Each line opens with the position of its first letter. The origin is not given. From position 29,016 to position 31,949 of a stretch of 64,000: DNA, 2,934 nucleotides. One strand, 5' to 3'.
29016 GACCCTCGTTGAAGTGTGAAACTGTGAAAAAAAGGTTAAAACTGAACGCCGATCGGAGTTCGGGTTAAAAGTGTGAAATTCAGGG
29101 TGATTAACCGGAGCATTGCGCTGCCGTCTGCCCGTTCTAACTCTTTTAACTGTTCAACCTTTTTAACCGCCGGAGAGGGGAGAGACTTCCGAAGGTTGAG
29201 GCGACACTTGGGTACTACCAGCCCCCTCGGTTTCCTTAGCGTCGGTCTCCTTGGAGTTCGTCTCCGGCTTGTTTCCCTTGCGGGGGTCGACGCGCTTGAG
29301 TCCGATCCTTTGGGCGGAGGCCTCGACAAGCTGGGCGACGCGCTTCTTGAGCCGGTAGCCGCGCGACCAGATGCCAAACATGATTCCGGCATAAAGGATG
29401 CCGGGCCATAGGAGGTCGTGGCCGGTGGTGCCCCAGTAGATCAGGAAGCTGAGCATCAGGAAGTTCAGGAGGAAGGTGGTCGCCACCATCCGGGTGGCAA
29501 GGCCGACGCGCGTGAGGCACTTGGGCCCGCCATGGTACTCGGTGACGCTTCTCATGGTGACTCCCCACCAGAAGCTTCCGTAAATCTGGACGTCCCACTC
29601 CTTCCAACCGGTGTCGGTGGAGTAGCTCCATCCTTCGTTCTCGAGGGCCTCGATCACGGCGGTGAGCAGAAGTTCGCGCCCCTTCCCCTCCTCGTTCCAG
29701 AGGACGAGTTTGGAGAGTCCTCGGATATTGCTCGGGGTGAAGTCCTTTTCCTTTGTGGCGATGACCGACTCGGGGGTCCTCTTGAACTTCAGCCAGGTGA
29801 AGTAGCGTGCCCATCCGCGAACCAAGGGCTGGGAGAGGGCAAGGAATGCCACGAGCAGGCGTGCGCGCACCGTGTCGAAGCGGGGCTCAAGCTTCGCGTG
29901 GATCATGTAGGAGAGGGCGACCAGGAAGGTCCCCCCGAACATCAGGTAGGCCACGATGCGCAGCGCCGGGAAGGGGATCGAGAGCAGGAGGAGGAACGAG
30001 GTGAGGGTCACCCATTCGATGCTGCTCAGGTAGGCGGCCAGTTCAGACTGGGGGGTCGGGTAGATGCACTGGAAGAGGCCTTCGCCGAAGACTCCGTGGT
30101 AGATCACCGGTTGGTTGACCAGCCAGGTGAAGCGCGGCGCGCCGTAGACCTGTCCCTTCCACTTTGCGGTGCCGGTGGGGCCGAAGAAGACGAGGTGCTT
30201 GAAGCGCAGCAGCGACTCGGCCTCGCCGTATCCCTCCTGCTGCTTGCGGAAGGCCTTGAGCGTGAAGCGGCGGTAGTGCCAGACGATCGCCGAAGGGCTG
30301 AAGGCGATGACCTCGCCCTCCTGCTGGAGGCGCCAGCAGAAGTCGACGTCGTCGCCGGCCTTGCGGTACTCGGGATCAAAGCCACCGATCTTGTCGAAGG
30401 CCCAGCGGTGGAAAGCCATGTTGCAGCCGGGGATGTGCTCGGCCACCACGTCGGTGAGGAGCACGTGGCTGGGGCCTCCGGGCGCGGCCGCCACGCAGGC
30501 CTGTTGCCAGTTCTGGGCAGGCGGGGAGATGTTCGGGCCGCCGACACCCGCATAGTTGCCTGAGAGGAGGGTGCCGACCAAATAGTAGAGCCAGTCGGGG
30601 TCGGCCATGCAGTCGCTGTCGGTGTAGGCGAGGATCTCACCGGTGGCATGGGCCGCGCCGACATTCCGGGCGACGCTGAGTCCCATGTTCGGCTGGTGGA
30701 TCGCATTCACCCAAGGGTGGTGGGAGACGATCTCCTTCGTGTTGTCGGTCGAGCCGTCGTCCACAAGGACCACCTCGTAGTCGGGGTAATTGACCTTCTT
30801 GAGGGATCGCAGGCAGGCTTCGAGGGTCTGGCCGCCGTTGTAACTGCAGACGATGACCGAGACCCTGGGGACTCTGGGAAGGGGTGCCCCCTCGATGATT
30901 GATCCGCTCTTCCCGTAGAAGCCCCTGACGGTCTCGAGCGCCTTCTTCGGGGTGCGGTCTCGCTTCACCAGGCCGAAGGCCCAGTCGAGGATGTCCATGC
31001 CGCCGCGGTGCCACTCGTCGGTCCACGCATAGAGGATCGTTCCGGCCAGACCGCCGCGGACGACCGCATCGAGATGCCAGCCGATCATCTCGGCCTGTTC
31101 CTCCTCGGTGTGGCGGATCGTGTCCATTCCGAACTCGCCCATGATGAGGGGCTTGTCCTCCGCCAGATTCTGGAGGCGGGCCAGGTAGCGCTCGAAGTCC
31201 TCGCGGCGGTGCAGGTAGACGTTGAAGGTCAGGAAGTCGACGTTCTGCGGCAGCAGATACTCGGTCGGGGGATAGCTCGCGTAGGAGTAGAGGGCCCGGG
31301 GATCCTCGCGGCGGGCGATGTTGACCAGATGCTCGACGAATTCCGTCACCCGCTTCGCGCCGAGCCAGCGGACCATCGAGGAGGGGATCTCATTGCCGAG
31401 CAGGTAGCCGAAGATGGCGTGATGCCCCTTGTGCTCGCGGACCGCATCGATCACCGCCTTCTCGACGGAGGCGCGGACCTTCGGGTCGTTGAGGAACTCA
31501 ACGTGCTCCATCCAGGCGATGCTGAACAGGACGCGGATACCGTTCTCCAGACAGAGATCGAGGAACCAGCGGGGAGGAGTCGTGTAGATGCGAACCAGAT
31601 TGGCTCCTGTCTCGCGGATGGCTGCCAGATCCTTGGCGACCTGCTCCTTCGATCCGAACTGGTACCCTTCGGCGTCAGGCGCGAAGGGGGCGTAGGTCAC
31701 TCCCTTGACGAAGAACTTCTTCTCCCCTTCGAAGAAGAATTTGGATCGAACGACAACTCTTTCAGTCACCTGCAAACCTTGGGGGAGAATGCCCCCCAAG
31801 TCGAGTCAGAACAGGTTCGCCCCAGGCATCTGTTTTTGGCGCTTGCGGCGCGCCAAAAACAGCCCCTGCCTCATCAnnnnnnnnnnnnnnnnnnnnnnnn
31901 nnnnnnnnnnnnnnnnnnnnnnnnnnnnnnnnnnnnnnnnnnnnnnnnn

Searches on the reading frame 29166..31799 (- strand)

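Call 38: search_protein_families(library=pfam, proteins=[window:29166-31799:-], max_evalue=0.00001)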
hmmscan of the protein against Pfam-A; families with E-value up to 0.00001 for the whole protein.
window:29166-31799:- (878 aa): 7 families
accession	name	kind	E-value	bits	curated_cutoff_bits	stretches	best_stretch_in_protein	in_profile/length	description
PF00535.33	Glycos_transf_2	-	4.9e-31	108.4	23.3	1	314-468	1-164/168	Glycosyl transferase family 2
PF13641.12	Glyco_tranf_2_3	-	1.6e-18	68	27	1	311-521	1-224/230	Glycosyltransferase like family 2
PF10111.15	Glyco_tranf_2_2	-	4.8e-13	49.7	27.3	1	314-404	1-99/276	Glycosyltransferase like family 2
PF13632.12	Glyco_trans_2_3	-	4.5e-12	46.6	27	1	392-627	4-194/198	Glycosyl transferase family group 2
PF03198.20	Glyco_hydro_72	-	2.5e-08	34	25.9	1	15-263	12-284/314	Glucanosyltransferase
PF13506.12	Glyco_transf_21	-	6.2e-07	29.5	21.7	1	382-516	26-164/174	Glycosyl transferase family 21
PF02836.23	Glyco_hydro_2_C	-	6.9e-07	29.1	21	1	17-295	3-297/302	Glycosyl hydrolases family 2, TIM barrel domain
